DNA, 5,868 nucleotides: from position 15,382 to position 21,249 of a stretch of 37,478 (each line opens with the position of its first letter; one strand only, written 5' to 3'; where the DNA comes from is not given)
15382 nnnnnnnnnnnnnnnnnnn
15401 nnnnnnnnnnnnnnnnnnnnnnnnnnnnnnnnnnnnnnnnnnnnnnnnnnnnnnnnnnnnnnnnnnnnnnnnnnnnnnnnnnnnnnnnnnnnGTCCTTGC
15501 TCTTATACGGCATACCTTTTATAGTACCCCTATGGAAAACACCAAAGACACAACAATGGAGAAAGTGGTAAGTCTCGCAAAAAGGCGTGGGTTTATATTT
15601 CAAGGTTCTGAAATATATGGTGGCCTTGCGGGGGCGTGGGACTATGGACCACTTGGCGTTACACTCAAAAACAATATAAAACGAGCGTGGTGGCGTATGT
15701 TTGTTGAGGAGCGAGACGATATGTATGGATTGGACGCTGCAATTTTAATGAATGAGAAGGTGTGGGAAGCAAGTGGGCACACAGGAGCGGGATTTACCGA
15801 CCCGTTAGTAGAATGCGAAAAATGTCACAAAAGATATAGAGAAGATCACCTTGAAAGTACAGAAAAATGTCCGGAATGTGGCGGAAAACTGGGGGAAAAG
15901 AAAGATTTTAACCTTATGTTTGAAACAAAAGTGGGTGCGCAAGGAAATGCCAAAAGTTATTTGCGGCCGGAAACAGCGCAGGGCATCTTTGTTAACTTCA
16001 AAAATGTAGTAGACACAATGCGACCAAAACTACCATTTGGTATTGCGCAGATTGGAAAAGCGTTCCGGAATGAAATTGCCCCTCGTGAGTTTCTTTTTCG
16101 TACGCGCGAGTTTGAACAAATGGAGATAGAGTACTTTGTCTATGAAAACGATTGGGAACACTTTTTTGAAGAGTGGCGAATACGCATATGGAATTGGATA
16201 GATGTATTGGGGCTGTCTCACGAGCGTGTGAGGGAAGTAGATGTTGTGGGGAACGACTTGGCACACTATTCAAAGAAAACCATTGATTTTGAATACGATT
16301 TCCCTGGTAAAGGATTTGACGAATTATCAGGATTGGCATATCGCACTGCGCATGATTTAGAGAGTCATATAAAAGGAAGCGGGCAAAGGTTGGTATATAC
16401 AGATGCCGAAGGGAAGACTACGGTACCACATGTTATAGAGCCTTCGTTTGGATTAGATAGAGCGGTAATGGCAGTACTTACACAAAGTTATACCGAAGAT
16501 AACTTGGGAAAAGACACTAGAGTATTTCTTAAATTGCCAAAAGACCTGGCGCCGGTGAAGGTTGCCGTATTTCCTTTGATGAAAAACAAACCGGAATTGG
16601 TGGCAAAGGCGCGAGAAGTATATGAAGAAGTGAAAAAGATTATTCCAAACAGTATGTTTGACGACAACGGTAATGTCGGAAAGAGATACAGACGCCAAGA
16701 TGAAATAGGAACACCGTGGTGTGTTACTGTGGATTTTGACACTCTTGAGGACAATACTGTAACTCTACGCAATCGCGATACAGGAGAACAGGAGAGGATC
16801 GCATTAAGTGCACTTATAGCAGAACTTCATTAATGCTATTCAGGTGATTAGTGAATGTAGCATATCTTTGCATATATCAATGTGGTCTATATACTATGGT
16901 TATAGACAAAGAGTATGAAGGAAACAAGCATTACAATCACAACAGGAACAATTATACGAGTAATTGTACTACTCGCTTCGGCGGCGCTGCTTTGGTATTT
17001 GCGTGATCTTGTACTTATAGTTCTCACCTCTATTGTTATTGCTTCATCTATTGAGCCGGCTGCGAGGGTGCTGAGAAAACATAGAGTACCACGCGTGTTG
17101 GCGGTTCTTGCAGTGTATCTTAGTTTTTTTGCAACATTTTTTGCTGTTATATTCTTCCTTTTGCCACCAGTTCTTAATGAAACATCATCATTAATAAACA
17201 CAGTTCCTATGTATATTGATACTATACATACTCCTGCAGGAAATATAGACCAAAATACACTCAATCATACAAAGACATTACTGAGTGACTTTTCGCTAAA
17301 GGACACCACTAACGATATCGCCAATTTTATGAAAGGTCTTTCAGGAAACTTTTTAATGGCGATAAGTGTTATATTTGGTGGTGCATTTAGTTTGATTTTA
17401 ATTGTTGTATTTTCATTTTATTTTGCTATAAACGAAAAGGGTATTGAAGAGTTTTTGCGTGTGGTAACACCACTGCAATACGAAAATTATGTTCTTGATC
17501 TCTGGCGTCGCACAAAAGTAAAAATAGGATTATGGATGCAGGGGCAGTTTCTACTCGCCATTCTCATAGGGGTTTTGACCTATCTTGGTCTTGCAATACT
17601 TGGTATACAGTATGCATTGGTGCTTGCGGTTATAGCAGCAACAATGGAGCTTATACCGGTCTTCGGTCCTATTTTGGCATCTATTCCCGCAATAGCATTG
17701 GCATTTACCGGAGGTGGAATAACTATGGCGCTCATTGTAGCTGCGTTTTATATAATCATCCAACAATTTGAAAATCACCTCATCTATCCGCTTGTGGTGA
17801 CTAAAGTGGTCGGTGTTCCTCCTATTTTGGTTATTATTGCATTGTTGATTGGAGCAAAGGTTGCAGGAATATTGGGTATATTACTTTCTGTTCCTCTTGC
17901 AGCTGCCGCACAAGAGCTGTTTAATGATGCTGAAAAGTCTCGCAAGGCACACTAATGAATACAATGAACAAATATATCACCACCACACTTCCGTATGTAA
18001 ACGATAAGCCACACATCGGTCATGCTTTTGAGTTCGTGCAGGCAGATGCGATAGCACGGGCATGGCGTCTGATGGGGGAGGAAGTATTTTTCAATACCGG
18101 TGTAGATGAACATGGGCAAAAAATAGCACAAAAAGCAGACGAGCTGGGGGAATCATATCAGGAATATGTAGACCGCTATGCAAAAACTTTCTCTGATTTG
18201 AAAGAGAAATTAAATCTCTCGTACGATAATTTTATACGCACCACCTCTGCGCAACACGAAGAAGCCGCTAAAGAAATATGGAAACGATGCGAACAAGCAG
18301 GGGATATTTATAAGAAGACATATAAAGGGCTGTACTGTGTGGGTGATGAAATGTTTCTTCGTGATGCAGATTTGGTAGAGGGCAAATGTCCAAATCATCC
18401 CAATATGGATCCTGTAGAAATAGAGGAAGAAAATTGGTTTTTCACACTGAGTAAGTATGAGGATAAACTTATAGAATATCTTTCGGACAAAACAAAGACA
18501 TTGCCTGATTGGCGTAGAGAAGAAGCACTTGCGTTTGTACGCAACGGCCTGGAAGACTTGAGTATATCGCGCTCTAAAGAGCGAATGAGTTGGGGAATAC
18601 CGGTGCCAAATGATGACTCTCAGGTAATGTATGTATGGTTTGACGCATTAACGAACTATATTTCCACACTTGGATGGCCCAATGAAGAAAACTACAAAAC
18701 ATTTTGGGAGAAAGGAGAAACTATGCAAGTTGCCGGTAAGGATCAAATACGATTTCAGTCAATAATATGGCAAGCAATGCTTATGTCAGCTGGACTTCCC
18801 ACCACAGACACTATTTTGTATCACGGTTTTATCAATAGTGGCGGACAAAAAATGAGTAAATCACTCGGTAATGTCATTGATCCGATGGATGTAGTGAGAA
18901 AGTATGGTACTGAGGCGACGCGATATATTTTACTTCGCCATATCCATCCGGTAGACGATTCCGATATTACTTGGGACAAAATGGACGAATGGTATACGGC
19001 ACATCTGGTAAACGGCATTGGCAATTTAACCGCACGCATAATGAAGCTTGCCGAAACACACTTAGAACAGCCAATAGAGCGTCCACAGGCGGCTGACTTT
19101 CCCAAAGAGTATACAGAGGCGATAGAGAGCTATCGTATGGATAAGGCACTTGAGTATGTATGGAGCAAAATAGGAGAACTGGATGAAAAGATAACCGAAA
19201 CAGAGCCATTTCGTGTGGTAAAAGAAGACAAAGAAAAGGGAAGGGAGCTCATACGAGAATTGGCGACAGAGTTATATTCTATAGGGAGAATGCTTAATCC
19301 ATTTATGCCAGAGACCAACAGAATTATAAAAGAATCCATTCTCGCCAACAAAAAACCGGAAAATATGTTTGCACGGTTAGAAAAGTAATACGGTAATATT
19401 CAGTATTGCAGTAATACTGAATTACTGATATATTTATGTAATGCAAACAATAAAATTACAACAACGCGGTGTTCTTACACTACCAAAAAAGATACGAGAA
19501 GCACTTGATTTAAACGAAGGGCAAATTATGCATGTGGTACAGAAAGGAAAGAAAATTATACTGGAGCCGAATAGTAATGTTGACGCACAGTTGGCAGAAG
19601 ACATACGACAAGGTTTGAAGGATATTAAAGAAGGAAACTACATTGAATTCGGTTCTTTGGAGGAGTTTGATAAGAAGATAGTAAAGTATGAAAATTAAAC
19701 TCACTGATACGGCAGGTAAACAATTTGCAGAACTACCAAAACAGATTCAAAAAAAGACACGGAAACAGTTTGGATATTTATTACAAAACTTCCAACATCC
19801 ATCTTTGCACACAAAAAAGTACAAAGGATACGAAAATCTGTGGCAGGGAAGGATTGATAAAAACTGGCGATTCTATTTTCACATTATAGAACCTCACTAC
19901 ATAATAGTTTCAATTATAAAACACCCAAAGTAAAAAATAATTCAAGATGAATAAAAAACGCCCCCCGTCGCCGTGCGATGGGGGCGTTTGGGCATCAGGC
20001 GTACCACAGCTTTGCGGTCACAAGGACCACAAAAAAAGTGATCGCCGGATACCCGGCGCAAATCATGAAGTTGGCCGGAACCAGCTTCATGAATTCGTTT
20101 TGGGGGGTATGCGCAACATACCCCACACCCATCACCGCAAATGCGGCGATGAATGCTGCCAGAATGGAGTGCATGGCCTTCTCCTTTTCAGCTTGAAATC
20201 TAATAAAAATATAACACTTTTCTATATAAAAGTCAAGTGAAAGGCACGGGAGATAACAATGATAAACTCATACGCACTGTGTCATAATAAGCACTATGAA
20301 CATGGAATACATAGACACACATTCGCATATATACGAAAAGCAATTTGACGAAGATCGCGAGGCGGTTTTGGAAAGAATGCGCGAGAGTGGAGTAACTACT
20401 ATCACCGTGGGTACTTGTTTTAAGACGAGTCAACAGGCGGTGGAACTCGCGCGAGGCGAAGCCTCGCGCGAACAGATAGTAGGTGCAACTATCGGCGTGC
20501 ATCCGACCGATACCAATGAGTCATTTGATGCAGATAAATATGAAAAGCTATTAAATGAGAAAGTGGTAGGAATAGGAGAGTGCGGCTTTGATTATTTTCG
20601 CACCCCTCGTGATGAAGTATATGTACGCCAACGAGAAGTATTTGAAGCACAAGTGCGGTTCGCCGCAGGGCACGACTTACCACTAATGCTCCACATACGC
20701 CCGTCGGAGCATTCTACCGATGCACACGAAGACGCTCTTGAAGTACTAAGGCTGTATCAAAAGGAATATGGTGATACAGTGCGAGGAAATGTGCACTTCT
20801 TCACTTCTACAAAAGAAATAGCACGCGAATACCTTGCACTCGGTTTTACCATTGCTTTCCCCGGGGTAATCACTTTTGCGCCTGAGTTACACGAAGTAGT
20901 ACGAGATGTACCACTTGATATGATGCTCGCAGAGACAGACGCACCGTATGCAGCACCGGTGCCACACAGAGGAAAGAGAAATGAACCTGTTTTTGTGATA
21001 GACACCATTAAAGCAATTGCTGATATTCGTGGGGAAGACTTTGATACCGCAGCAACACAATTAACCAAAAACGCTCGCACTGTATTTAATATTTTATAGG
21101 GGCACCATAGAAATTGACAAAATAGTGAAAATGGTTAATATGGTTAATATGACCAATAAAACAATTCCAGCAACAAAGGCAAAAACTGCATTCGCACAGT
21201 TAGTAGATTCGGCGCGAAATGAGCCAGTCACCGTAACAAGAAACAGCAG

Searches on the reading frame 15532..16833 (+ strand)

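Call 12: search_protein_families(library=pfam, proteins=[window:15532-16833:+], max_evalue=0.0001)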
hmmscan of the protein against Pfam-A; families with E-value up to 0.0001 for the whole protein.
window:15532-16833:+ (433 aa): 2 families
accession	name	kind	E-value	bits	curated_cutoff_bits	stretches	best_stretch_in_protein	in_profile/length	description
PF03129.25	HGTP_anticodon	-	1e-21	77.3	21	1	343-432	1-91/94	Anticodon binding domain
PF00587.30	tRNA-synt_2b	-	2.9e-13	50.7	29.3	1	139-317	8-177/179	tRNA synthetase class II core domain (G, H, P, S and T)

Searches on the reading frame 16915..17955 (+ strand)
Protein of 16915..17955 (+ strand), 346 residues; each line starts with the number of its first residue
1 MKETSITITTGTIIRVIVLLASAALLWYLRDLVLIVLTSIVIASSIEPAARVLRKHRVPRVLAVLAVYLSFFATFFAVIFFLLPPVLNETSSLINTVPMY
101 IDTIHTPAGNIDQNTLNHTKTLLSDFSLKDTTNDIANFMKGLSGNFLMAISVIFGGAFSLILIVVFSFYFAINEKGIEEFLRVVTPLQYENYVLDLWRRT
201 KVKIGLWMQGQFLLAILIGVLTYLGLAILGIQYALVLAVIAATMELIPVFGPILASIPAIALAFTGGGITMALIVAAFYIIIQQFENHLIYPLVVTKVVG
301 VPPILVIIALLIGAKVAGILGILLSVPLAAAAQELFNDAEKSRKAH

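Call 12: search_protein_families(library=pfam, proteins=[window:16915-17955:+], max_evalue=0.0001)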
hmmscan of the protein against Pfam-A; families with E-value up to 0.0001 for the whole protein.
window:16915-17955:+ (346 aa): 1 family
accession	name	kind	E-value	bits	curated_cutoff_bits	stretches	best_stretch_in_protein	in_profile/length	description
PF01594.21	AI-2E_transport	-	4.6e-67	226.9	34.3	1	16-338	5-325/327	AI-2E family transporter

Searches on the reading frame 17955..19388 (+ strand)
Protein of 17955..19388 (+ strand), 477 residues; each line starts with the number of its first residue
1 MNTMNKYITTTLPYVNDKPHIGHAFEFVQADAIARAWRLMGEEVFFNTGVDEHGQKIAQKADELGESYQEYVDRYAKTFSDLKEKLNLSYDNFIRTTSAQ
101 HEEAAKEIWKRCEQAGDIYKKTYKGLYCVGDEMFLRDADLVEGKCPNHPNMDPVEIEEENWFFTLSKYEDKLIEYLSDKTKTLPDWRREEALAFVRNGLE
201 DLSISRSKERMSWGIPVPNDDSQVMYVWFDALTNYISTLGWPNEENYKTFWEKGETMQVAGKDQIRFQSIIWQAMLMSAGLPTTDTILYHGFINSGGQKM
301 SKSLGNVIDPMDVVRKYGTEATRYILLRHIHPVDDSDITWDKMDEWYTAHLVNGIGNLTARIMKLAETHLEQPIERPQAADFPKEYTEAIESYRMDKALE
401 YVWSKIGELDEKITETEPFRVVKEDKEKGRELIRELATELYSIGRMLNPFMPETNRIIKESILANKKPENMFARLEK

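Call 12: search_protein_families(library=pfam, proteins=[window:17955-19388:+], max_evalue=0.0001)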
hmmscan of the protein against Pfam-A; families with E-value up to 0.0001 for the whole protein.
window:17955-19388:+ (477 aa): 4 families
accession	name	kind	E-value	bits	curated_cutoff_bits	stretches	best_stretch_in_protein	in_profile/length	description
PF09334.17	tRNA-synt_1g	-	7e-102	341.5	20.1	2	156-362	179-390/391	tRNA synthetases class I (M)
PF00133.28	tRNA-synt_1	-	8e-38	130.7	22.7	2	221-329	295-404/414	tRNA synthetases class I (I, L, M and V)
PF01406.26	tRNA-synt_1e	-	9.4e-17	61.8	27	2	13-139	17-136/301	tRNA synthetases class I (C) catalytic domain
PF01921.24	tRNA-synt_1f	-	1.2e-07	31.4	27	0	260-342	240-324/360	tRNA synthetases class I (K)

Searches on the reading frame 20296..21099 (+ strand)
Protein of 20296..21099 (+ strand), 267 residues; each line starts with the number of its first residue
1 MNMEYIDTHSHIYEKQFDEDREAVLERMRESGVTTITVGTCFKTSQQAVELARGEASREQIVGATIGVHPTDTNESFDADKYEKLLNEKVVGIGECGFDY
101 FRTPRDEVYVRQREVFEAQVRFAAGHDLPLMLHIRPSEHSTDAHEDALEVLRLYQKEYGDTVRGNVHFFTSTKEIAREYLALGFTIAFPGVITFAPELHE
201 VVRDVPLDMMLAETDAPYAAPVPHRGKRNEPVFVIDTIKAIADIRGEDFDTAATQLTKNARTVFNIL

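Call 12: search_protein_families(library=pfam, proteins=[window:20296-21099:+], max_evalue=0.0001)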
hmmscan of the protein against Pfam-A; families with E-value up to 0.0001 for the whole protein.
window:20296-21099:+ (267 aa): 1 family
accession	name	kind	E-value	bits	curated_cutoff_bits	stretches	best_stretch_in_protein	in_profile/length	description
PF01026.27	TatD_DNase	-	4.9e-67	226.4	27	1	6-265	1-253/253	TatD related DNase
